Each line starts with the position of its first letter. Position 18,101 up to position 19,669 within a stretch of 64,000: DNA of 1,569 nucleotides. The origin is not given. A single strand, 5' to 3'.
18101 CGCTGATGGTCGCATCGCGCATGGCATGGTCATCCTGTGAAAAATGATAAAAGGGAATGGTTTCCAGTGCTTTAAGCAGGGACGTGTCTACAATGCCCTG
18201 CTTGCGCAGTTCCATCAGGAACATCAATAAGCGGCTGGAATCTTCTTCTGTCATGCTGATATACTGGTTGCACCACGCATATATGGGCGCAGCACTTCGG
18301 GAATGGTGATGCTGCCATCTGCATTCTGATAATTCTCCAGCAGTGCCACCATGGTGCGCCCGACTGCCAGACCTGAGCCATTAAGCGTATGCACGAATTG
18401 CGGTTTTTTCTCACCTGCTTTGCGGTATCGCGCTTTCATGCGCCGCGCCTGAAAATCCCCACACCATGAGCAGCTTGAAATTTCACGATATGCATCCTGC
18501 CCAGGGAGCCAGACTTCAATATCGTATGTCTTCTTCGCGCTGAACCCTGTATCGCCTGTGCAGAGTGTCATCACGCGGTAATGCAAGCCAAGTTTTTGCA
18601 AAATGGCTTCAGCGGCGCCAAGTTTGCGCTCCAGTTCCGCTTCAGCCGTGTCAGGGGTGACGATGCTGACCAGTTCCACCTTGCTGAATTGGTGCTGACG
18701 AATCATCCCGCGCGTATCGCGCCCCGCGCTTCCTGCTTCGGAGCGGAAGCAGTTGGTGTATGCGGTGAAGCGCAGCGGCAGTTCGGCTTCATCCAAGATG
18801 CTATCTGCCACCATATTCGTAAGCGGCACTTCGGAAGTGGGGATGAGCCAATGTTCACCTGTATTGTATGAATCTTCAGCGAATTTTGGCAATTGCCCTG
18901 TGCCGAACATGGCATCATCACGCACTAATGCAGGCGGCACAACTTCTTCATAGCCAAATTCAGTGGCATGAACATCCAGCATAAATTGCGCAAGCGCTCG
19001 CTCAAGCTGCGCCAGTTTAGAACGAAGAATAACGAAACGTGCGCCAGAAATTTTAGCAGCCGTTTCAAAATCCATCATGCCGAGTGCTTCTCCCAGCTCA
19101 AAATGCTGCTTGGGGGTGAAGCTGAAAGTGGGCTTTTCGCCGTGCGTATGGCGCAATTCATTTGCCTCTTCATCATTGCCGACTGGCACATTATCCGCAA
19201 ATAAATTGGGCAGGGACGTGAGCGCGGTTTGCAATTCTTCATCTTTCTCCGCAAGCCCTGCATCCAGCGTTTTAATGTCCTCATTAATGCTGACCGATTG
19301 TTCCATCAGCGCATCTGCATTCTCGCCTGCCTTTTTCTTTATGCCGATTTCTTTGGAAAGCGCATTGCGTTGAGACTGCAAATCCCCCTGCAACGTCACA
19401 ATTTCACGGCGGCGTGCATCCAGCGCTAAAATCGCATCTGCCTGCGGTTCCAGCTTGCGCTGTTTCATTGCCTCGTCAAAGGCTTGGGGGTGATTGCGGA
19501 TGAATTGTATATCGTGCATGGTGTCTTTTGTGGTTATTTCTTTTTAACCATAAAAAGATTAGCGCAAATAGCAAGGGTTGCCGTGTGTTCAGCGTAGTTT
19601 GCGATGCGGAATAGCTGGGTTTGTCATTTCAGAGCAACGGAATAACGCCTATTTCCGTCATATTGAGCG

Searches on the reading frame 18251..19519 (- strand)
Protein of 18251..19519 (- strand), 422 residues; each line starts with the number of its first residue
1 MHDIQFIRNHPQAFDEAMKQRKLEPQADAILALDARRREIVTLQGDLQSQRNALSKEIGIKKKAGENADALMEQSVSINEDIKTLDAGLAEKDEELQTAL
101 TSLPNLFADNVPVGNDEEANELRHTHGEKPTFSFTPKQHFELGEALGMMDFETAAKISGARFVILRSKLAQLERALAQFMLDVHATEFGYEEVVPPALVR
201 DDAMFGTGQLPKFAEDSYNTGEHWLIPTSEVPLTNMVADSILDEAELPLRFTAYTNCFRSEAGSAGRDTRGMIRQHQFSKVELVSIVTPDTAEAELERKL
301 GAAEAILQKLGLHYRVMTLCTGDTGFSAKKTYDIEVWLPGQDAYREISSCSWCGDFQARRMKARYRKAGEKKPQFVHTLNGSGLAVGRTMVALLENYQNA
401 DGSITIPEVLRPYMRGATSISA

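Call 98: search_protein_families(library=pfam, proteins=[window:18251-19519:-], max_evalue=0.00001)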
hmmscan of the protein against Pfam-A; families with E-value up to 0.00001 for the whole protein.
window:18251-19519:- (422 aa): 2 families
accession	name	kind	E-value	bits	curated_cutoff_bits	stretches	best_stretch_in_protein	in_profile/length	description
PF00587.30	tRNA-synt_2b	-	2.5e-42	145.4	29.3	1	219-397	7-179/179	tRNA synthetase class II core domain (G, H, P, S and T)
PF02403.27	Seryl_tRNA_N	-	3.7e-27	95.1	28.2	1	1-106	1-107/108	Seryl-tRNA synthetase N-terminal domain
